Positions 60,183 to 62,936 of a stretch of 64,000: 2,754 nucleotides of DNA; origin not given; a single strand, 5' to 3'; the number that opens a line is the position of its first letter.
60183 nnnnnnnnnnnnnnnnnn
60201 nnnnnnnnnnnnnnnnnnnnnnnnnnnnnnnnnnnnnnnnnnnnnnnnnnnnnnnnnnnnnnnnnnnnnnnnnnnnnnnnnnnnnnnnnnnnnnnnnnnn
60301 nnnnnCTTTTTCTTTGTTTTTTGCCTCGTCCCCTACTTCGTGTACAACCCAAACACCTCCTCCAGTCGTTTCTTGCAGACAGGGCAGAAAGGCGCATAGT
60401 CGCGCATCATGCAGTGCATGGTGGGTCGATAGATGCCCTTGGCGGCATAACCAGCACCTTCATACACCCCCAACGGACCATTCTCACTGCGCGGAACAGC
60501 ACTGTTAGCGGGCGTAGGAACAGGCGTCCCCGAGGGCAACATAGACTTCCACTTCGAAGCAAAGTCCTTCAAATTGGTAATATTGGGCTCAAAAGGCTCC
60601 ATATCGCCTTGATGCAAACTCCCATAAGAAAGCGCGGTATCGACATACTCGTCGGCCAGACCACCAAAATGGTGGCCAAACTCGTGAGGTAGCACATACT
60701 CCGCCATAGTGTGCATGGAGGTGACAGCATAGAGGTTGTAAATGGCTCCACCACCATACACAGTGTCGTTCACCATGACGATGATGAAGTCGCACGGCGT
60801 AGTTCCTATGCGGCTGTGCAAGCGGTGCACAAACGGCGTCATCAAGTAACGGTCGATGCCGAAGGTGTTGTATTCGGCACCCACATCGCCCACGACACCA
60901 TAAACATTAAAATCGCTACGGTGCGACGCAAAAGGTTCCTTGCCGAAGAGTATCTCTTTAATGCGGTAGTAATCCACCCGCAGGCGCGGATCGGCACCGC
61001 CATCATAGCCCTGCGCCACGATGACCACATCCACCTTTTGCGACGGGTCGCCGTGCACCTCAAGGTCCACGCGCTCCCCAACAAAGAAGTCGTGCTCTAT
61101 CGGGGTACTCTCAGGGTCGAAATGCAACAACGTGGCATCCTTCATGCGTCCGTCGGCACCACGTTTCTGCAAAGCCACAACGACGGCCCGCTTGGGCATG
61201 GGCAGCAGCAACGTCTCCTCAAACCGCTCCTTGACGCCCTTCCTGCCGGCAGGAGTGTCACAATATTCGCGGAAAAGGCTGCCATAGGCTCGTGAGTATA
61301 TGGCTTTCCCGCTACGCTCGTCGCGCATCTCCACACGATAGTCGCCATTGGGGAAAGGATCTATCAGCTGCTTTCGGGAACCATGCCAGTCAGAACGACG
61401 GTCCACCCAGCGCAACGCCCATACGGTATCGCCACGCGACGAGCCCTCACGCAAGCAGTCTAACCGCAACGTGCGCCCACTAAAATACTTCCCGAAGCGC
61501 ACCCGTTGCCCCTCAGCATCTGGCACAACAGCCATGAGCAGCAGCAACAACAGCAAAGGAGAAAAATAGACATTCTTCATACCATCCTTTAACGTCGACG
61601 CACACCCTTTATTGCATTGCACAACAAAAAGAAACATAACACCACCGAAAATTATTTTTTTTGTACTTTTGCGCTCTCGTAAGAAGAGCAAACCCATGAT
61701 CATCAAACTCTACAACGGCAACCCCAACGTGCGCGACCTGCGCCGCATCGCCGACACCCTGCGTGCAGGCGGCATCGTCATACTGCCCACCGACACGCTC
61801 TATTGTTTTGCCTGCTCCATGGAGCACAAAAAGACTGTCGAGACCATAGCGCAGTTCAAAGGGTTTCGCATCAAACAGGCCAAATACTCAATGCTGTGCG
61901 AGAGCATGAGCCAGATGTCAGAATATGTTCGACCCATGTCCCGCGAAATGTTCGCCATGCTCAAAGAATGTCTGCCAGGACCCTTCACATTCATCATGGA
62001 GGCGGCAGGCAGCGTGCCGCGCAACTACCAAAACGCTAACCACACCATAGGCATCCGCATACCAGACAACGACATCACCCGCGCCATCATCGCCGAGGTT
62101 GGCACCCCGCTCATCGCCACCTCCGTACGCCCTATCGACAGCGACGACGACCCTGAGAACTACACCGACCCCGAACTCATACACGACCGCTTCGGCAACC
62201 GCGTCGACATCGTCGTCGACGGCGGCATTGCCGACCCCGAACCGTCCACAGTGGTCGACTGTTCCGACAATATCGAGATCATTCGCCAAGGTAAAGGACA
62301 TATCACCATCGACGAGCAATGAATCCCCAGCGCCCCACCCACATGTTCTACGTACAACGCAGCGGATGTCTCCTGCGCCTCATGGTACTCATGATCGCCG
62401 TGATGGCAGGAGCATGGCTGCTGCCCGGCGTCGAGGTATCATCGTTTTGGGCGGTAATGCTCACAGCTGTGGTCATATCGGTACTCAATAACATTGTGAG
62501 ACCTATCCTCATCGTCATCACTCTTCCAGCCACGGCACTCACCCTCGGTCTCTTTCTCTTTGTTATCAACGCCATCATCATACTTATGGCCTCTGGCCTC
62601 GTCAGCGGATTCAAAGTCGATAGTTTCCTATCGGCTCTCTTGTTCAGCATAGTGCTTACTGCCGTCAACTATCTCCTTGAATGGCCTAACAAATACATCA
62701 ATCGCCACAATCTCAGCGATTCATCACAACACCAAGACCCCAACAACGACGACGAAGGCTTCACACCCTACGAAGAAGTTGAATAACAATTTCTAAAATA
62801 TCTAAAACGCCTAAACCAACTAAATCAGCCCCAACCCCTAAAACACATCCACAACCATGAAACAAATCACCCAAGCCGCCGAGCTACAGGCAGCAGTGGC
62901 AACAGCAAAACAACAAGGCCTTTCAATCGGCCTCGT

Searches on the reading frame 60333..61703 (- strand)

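Call 70: search_protein_families(library=pfam, proteins=[window:60333-61703:-], max_evalue=0.00001)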
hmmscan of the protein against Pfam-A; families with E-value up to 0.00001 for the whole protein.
window:60333-61703:- (456 aa): 2 families
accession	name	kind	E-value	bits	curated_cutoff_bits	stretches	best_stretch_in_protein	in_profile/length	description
PF09471.16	Peptidase_M64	-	3.1e-49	168.2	26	3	274-401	81-209/302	IgA Peptidase M64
PF16217.10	M64_N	-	2.8e-26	91.9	27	1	70-188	2-118/122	Peptidase M64 N-terminus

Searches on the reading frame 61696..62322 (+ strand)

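Call 70: search_protein_families(library=pfam, proteins=[window:61696-62322:+], max_evalue=0.00001)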
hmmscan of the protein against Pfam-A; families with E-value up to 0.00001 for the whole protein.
window:61696-62322:+ (208 aa): 1 family
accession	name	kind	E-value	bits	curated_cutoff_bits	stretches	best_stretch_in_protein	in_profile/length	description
PF01300.24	Sua5_yciO_yrdC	-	1.2e-43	149.1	25.1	1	21-199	2-178/178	Telomere recombination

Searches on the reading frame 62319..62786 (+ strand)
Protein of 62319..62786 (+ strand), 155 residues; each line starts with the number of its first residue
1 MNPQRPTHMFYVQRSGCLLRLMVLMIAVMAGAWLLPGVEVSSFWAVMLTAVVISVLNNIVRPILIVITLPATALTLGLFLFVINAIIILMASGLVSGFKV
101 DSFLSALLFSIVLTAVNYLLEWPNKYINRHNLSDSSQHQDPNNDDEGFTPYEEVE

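Call 70: search_protein_families(library=pfam, proteins=[window:62319-62786:+], max_evalue=0.00001)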
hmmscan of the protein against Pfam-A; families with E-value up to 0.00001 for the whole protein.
window:62319-62786:+ (155 aa): 1 family
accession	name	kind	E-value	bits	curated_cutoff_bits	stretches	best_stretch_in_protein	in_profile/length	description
PF04020.18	Phage_holin_4_2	-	1.8e-28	99.7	28.8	1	17-118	3-104/105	Mycobacterial 4 TMS phage holin, superfamily IV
